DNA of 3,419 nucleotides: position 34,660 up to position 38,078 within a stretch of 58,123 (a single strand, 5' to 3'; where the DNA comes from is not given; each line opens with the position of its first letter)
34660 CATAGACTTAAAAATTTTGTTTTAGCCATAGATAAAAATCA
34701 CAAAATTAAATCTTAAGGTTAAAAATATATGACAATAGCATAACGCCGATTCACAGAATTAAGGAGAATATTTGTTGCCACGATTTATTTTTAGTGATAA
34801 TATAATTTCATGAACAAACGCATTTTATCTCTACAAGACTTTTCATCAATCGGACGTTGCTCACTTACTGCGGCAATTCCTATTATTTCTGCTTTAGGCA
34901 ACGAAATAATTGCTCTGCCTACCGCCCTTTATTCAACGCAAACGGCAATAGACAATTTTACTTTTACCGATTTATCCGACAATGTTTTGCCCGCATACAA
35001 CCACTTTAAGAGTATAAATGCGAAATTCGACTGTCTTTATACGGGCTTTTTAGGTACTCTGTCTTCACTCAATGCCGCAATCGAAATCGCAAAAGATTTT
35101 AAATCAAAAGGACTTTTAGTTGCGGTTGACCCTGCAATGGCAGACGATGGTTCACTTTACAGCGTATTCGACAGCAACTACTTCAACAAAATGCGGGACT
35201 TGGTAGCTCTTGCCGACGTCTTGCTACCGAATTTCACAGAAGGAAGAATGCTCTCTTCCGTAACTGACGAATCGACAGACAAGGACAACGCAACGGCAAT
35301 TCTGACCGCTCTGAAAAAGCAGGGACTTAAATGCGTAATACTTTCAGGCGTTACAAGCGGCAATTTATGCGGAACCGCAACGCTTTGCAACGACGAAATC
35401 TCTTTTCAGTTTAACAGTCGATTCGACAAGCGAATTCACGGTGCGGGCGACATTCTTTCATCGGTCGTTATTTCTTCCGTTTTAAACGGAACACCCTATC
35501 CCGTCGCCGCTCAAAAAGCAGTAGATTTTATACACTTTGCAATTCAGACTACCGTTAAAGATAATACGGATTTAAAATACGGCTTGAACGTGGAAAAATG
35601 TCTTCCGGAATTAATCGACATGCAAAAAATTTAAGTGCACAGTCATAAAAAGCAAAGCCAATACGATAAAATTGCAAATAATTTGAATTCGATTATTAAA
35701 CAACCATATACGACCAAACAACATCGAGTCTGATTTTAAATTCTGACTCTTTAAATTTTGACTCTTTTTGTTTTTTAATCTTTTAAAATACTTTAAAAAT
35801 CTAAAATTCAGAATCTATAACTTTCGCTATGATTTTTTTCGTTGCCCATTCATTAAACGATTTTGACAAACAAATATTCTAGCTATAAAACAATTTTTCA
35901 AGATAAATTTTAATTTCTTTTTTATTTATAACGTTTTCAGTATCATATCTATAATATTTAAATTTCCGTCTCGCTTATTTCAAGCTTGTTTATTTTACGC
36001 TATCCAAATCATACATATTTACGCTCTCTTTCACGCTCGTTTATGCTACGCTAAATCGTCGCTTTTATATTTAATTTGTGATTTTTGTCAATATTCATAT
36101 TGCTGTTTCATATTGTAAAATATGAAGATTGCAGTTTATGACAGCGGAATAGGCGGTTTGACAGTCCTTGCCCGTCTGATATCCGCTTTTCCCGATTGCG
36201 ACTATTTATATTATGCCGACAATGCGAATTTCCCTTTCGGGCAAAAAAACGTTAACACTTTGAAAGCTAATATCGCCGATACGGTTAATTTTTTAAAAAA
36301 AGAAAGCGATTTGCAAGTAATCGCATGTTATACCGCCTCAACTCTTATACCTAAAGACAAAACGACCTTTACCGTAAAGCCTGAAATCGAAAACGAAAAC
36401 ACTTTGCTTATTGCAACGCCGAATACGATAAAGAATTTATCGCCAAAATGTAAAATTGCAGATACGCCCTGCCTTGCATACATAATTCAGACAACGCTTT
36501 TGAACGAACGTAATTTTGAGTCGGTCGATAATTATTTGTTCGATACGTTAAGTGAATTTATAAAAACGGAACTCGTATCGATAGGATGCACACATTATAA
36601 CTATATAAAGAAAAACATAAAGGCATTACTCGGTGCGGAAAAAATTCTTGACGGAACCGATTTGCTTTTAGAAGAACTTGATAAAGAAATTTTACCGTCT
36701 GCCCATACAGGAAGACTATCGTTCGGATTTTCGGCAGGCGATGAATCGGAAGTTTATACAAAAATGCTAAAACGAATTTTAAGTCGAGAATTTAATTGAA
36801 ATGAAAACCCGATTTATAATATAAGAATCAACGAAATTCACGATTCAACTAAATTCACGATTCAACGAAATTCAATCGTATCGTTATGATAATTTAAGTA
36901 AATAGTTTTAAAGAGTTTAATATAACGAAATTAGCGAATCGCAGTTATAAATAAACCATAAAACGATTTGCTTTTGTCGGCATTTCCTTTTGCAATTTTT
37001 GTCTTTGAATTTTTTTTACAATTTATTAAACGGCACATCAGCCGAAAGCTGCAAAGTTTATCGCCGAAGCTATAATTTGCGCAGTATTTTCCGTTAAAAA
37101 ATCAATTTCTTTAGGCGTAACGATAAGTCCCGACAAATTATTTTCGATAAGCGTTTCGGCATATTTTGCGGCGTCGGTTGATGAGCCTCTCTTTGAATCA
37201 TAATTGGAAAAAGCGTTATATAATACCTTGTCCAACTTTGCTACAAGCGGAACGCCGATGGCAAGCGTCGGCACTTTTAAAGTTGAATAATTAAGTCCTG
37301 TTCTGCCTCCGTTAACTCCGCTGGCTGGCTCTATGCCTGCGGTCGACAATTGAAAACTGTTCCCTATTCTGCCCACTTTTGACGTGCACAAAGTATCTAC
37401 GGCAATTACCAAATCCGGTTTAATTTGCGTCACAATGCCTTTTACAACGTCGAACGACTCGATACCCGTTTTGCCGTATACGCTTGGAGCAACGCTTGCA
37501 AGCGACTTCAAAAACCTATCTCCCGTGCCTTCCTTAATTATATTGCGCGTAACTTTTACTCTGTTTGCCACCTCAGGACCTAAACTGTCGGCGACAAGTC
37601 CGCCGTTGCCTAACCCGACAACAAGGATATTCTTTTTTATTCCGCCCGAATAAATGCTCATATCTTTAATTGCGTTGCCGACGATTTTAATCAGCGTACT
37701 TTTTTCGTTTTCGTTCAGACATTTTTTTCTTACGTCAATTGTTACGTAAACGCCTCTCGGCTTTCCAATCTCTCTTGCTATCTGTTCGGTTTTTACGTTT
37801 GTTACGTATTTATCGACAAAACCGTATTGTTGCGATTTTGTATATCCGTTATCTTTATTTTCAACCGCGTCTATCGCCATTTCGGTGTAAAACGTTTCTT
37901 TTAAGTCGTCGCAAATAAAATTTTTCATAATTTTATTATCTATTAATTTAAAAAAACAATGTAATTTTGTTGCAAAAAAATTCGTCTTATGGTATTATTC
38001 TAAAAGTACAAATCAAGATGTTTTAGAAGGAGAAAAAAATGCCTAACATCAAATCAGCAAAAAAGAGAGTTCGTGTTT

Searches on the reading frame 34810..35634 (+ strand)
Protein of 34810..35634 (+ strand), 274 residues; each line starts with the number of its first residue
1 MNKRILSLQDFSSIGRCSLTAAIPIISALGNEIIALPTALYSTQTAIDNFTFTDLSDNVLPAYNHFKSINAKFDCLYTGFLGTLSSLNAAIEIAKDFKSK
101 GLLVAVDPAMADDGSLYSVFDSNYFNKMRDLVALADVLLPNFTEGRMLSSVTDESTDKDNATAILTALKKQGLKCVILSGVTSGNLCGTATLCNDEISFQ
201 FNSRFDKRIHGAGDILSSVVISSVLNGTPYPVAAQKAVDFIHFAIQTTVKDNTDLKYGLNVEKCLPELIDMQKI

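Call 19: search_protein_families(library=pfam, proteins=[window:34810-35634:+], max_evalue=0.01)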
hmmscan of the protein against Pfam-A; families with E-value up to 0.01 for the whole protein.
window:34810-35634:+ (274 aa): 2 families
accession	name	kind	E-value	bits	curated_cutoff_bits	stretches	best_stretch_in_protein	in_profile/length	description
PF08543.17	Phos_pyr_kin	-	1.9e-17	63.9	27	1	71-250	59-237/246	Phosphomethylpyrimidine kinase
PF00294.29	PfkB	-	4.3e-06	26.7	25.8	1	103-240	163-285/302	pfkB family carbohydrate kinase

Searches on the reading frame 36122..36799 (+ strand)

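Call 19: search_protein_families(library=pfam, proteins=[window:36122-36799:+], max_evalue=0.01)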
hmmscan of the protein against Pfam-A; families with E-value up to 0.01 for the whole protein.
window:36122-36799:+ (225 aa): 0 families

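Call 56: search_protein_families(library=ncbifam, proteins=[window:36122-36799:+], max_evalue=0.001)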
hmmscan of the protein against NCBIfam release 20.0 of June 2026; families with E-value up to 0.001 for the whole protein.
window:36122-36799:+ (225 aa): 3 families
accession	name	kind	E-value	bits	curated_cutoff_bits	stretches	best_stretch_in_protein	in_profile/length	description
TIGR00067.1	glut_race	equivalog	1.1e-28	100.3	146.65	1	3-172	1-196/251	glutamate racemase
NF002035.0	PRK00865.1-3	equivalog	1.3e-16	61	328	2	3-75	6-79/267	glutamate racemase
NF002034.1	PRK00865.1-1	equivalog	2.5e-15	56.4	408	1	4-78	2-79/260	glutamate racemase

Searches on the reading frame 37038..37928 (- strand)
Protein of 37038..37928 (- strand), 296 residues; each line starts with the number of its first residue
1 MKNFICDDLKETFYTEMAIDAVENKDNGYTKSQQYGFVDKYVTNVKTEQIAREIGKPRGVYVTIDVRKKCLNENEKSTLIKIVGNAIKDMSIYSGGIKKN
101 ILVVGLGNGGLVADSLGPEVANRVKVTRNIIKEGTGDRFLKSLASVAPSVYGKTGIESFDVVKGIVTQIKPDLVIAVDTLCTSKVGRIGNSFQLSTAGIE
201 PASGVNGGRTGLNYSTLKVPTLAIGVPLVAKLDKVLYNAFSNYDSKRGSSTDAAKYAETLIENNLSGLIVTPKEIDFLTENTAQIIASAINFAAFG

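Call 19: search_protein_families(library=pfam, proteins=[window:37038-37928:-], max_evalue=0.01)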
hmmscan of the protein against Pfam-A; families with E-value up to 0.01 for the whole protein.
window:37038-37928:- (296 aa): 1 family
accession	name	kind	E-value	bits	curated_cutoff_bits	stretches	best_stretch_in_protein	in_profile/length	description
PF03418.19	Peptidase_A25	-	4.7e-41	141.3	27.8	1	42-230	36-229/353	Germination protease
